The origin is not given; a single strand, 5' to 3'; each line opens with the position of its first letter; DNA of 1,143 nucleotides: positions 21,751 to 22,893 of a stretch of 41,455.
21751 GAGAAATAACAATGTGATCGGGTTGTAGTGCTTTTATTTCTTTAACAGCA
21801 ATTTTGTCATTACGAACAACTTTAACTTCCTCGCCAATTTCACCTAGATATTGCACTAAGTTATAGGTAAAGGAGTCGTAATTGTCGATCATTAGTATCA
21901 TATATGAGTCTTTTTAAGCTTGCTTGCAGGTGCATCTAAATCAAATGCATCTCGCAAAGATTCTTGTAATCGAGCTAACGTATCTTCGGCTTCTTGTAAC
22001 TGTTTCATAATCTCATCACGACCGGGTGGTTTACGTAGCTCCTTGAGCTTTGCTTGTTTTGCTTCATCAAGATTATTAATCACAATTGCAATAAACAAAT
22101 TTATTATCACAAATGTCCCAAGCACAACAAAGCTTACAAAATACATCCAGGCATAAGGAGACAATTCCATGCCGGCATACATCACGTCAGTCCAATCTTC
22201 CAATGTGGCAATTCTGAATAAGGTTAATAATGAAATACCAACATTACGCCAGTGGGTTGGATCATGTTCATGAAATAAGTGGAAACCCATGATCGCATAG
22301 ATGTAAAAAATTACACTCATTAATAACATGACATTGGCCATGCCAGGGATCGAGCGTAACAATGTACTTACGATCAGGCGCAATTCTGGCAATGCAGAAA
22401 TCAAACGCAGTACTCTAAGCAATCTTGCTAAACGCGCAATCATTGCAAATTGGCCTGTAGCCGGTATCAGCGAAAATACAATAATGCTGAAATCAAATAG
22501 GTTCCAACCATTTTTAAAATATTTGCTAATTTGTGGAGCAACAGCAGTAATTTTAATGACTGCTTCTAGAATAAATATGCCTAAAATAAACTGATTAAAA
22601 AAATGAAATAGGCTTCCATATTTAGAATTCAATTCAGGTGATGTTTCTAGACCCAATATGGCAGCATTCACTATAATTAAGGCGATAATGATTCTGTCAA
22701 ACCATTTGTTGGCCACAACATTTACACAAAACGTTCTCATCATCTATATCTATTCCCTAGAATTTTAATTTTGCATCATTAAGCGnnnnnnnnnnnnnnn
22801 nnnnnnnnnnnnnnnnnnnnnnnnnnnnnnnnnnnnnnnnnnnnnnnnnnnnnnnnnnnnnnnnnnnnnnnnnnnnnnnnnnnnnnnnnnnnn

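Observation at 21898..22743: BacNaV-family voltage-gated channel with a Ca-type acidic filter embedded in the trp operon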

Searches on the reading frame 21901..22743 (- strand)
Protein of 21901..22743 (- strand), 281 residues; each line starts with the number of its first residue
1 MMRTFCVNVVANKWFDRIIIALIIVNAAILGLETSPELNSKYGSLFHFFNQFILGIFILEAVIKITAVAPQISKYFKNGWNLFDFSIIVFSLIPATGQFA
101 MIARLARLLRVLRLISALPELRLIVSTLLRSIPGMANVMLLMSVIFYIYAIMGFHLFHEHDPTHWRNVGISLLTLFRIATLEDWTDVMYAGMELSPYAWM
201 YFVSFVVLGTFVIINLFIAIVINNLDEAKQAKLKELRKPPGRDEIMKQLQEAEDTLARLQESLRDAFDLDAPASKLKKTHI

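Call 3: search_protein_families(library=pfam, proteins=[window:21901-22743:-])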
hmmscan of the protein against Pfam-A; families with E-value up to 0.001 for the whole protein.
window:21901-22743:- (281 aa): 2 families
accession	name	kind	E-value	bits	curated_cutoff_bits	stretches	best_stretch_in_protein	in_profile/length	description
PF00520.37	Ion_trans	-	2.3e-52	178.1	25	1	12-231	1-239/241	Ion transport protein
PF08016.18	PKD_channel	-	5.6e-12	46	22.4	1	108-224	108-221/225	Polycystin cation channel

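Call 4: search_solved_structures(query=window:21901-22743:-, show_alignments=3)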
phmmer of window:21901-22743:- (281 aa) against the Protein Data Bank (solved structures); distinct sequences matched with E-value up to 0.001: 156 (the best 60 are shown).
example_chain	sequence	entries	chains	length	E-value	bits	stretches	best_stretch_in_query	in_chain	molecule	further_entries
9ayg_A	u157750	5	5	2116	1.8e-102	345.4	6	9-227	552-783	Voltage-dependent T-type calcium channel subunit alpha-1H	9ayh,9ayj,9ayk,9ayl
7wli_A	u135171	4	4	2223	3.8e-101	341.1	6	8-227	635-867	Voltage-dependent T-type calcium channel subunit alpha-1I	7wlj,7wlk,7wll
6kzp_A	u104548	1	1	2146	6.9e-101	340.2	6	8-228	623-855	Voltage-dependent T-type calcium channel subunit alpha-1G,Voltage-dependent T-type calcium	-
6kzo_A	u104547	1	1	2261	1.1e-100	339.6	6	8-228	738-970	Voltage-dependent T-type calcium channel subunit alpha-1G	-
6j8e_A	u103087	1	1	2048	4.8e-80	271.9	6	7-229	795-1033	Sodium channel protein type 2 subunit alpha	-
9v3s_A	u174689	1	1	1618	2.8e-79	269.4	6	9-263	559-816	Sodium channel protein type 5 subunit alpha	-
7dtc_A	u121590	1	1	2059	6.7e-79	268.1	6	9-263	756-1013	Sodium channel protein type 5 subunit alpha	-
7dtd_A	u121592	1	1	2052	1.8e-78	266.8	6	7-225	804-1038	Sodium channel protein type 1 subunit alpha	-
8vyj_A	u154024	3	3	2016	1.8e-78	266.7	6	9-263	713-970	Sodium channel protein type 5 subunit alpha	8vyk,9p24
6lqa_B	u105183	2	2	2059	2.2e-78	266.4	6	9-263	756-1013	Sodium channel protein type 5 subunit alpha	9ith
21tp_A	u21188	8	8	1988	3.3e-78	265.9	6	9-229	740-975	Sodium channel protein type 9 subunit alpha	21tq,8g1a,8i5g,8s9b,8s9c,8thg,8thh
7w9k_A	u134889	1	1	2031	3.8e-78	265.7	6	9-229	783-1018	Sodium channel protein type 9 subunit alpha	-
8i5b_A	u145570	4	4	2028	3.9e-78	265.6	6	9-229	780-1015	Sodium channel protein type 9 subunit alpha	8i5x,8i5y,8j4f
6j8g_A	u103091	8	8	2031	5.8e-78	265.1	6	9-229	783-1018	Sodium channel protein type 9 subunit alpha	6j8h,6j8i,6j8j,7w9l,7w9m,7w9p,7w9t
8xmo_A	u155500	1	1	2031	6.6e-78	264.9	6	9-229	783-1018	Sodium channel protein type 9 subunit alpha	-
4bgn_A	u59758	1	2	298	6.2e-54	186.3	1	5-251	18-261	VOLTAGE-GATED SODIUM CHANNEL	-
6vwx_A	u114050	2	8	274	1.1e-53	185.4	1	9-243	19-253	BH1501 protein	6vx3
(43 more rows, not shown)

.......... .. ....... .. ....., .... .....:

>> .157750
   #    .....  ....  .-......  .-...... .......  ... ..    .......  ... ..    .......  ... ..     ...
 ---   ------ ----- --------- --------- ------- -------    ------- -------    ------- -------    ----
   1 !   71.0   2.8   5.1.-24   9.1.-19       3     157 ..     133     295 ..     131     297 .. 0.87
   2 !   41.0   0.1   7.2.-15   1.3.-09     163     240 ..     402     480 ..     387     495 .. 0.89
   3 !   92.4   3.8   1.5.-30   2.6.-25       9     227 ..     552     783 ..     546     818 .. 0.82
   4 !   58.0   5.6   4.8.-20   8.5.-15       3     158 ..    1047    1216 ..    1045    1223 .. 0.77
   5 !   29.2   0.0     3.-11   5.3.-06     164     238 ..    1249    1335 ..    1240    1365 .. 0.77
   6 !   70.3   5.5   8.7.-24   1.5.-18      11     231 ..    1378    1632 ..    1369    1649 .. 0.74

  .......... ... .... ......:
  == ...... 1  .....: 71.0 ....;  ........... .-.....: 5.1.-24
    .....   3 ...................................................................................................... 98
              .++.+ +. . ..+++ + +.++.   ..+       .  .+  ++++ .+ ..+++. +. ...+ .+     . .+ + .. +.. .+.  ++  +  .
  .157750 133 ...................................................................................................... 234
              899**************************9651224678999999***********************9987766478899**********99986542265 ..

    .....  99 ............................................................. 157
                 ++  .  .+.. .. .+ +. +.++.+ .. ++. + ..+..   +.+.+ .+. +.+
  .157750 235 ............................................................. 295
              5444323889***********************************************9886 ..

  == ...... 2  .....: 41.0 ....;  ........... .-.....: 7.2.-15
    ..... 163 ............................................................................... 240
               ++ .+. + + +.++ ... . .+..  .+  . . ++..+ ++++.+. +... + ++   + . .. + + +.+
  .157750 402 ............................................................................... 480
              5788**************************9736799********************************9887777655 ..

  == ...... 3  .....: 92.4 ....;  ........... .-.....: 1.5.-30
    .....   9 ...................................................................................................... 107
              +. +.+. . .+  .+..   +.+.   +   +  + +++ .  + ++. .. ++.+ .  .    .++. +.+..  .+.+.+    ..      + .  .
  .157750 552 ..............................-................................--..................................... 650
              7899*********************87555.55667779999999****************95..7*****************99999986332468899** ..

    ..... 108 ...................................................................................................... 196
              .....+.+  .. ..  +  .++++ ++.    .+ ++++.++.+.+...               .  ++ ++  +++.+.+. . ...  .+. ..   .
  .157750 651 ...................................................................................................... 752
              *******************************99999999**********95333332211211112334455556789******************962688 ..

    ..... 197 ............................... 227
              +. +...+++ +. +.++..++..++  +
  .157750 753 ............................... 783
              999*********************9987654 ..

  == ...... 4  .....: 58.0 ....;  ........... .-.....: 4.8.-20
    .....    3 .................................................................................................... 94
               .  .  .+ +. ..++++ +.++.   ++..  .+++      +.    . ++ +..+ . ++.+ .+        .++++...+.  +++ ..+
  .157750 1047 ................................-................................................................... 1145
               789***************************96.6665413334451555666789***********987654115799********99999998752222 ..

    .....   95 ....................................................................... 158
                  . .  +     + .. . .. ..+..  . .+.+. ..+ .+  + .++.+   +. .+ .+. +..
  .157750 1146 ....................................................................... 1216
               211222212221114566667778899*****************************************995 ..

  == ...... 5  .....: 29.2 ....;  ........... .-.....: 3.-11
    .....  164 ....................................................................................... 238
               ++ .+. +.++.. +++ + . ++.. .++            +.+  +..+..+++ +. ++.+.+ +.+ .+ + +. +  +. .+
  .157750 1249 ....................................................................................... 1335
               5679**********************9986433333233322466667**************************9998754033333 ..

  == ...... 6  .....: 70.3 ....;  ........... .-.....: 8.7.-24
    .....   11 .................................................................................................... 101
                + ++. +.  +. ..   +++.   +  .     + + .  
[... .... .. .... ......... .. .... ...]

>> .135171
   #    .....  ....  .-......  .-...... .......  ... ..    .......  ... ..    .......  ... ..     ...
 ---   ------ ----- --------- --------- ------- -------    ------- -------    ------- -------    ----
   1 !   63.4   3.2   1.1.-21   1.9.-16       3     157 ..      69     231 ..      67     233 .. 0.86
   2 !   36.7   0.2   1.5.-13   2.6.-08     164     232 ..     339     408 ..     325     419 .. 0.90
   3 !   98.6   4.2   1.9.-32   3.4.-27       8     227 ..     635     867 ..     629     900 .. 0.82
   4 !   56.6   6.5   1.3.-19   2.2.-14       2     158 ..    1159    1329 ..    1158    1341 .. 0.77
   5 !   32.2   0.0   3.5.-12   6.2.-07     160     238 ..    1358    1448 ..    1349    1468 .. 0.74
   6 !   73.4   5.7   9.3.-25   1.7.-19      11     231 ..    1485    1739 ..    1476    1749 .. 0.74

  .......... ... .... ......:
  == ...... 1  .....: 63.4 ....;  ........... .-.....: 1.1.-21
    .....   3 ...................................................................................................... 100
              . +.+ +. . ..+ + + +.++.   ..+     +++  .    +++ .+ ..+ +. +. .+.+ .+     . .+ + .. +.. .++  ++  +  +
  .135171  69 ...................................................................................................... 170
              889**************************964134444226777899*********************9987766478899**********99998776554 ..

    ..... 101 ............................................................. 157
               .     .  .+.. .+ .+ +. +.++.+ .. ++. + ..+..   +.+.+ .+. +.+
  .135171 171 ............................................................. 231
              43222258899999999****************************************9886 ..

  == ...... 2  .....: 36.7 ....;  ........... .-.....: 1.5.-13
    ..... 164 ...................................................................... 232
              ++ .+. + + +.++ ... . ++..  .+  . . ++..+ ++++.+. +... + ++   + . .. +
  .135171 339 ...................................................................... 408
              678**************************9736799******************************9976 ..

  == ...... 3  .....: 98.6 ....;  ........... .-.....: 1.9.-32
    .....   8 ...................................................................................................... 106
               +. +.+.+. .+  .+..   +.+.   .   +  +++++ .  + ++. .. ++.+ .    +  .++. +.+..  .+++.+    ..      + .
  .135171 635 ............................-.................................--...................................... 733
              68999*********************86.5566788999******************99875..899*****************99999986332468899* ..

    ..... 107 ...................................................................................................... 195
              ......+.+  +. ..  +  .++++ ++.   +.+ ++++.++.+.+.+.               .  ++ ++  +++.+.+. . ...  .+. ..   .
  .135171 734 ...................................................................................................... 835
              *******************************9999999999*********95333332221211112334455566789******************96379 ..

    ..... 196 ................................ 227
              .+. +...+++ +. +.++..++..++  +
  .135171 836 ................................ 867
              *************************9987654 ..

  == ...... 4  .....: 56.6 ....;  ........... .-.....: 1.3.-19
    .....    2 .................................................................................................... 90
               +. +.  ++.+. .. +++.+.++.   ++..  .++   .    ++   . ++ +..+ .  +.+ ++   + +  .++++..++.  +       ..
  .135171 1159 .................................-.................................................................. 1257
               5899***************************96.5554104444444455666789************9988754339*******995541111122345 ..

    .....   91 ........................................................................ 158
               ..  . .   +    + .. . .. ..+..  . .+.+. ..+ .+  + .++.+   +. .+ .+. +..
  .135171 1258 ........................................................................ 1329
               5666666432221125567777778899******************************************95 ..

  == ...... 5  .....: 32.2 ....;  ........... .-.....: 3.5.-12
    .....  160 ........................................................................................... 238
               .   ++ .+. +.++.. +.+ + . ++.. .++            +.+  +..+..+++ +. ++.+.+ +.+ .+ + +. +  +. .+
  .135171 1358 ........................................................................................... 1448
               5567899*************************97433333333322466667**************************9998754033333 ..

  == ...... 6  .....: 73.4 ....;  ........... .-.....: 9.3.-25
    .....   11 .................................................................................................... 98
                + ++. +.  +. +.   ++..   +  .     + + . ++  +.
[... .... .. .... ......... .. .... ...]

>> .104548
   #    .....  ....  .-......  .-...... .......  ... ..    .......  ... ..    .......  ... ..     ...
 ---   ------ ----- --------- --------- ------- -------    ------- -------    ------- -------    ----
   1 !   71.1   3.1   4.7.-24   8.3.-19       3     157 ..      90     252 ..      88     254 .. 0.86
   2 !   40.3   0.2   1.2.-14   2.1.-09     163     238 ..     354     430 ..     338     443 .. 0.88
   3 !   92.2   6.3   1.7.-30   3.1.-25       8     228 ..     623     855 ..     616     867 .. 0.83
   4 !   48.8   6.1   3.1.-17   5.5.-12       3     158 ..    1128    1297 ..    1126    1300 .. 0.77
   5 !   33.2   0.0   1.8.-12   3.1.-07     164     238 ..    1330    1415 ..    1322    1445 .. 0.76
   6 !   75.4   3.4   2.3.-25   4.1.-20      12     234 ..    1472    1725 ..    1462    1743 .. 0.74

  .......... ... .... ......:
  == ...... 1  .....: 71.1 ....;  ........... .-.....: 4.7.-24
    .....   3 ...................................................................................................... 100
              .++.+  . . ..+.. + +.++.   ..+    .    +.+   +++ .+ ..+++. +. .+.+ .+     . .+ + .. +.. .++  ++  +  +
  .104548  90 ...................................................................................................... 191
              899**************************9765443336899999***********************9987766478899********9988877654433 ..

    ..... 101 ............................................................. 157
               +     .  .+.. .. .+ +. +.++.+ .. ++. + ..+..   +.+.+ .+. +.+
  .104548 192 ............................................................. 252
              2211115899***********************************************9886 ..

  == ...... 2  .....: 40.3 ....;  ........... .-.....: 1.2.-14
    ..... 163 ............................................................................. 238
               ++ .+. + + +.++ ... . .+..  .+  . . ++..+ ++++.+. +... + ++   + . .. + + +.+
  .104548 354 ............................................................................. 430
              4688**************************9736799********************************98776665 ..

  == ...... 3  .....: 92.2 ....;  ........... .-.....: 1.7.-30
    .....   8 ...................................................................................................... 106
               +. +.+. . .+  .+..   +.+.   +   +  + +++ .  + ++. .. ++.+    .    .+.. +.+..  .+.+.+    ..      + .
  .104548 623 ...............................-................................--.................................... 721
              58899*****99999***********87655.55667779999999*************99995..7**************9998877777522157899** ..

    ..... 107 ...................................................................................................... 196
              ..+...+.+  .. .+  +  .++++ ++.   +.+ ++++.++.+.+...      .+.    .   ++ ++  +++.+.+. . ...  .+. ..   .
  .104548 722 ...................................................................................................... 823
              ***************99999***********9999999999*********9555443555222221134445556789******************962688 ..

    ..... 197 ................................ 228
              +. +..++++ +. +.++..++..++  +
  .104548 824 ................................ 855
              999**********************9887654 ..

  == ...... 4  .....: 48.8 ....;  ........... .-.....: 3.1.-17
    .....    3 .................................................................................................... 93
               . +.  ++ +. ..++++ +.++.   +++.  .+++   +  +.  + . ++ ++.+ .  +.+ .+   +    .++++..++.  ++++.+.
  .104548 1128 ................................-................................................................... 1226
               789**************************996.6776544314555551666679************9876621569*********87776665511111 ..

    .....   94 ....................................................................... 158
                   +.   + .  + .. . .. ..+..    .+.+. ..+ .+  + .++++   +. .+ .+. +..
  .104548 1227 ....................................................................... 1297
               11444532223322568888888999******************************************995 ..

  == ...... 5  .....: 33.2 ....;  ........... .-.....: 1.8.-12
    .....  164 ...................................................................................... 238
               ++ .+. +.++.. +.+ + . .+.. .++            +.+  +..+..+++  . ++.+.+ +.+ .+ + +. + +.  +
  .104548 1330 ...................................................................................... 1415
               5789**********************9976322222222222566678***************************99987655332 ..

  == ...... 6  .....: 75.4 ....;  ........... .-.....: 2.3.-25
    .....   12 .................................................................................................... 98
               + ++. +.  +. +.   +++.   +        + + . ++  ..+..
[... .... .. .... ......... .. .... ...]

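Call 9: find_homologous_proteins(query=window:21901-22743:-, max_evalue=1e-20)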
Query window:21901-22743:- (281 aa): 6420 proteins with E <= 1e-20 among 8000 candidates; the best 120 are listed.
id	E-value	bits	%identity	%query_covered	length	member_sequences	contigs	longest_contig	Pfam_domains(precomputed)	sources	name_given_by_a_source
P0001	8.1e-179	611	100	100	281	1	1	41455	PF08016.19,PF00520.38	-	-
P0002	3.2e-177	605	99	100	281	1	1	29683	PF08016.19,PF00520.38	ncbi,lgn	-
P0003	9.1e-177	604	99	100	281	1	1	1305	PF08016.19,PF00520.38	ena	-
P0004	3.1e-164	563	90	100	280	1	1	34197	PF08016.19,PF00520.38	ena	-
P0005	2.2e-163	560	89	100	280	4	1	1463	PF08016.19,PF00520.38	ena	-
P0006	4.2e-163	559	90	100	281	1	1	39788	PF08016.19,PF00520.38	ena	-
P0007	9.5e-158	541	87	100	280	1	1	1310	PF08016.19,PF00520.38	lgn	-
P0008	1.8e-157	541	85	100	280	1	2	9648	PF08016.19,PF00520.38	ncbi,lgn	-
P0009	3.1e-157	540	88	100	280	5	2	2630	PF08016.19,PF00520.38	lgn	-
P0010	2.2e-156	537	85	100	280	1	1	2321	PF08016.19,PF00520.38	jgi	-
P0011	2.0e-154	531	86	100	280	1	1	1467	PF08016.19,PF00520.38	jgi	-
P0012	2.4e-154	530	86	100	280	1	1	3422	PF08016.19,PF00520.38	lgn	-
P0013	4.2e-154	530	85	100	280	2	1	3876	PF08016.19,PF00520.38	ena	-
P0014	3.8e-153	526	86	100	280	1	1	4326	PF08016.19,PF00520.38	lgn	-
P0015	5.1e-153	526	86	100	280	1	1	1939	PF08016.19,PF00520.38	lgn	-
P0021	7.9e-147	506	83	98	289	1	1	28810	PF08016.19,PF00520.38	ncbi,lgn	-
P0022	1.4e-146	505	83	99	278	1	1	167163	PF08016.19,PF00520.38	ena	-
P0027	5.4e-144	496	81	99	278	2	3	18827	PF08016.19,PF00520.38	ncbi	ncbi:MAG: ion transporter [Gammaproteobacteria bacterium]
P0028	1.3e-143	495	79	99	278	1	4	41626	PF08016.19,PF00520.38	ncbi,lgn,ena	-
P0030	4.5e-140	484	79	100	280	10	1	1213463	PF08016.19,PF00520.38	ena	-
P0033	7.5e-127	440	68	100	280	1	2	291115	PF08016.19,PF00520.38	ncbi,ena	-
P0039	5.3e-117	408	69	93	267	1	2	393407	PF08016.19,PF00520.38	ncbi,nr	ncbi:ion transporter [Candidatus Nitrospira salsa]|nr:MAG: hypothetical protein NPIRA01_26650 [Nitro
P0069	2.3e-113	396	66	93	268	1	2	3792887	PF08016.19,PF00520.38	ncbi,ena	-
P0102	2.2e-112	393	66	94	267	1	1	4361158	PF08016.19,PF00520.38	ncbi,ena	-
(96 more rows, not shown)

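Call 12: find_encoding_contigs(protein=P0030, flank=6000, max_places=3)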
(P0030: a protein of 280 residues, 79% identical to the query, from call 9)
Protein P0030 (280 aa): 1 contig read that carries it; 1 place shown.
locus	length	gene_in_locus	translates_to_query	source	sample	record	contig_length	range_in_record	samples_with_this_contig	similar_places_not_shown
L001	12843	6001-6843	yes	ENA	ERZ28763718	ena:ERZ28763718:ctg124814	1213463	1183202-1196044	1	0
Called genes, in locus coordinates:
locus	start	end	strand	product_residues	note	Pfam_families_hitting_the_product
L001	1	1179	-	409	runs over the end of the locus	PF07670:Gate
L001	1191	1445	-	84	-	-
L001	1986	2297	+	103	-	PF13442:Cytochrome_CBB3, PF00034:Cytochrom_C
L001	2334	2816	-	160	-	PF05425:CopD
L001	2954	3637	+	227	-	PF00834:Ribul_P_3_epim, PF01729:QRPTase_C (faint)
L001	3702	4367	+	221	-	PF00702:Hydrolase, PF12710:HAD (weak), PF13419:HAD_2, PF13242:Hydrolase_like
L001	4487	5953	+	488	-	PF04715:, PF00425:Chorismate_bind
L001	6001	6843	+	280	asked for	PF00520:Ion_trans, PF08016:PKD_channel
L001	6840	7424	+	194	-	PF00117:GATase, PF07722:Peptidase_C26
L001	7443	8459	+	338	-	PF02885:Glycos_trans_3N, PF00591:Glycos_transf_3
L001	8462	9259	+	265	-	PF00218:IGPS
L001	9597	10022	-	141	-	PF03203:MerC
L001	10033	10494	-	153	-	PF01475:FUR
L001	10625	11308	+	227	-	PF01618:MotA_ExbB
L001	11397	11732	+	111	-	-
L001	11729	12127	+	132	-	PF02472:ExbD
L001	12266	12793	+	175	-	PF13103:TonB_2, PF03544:TonB_C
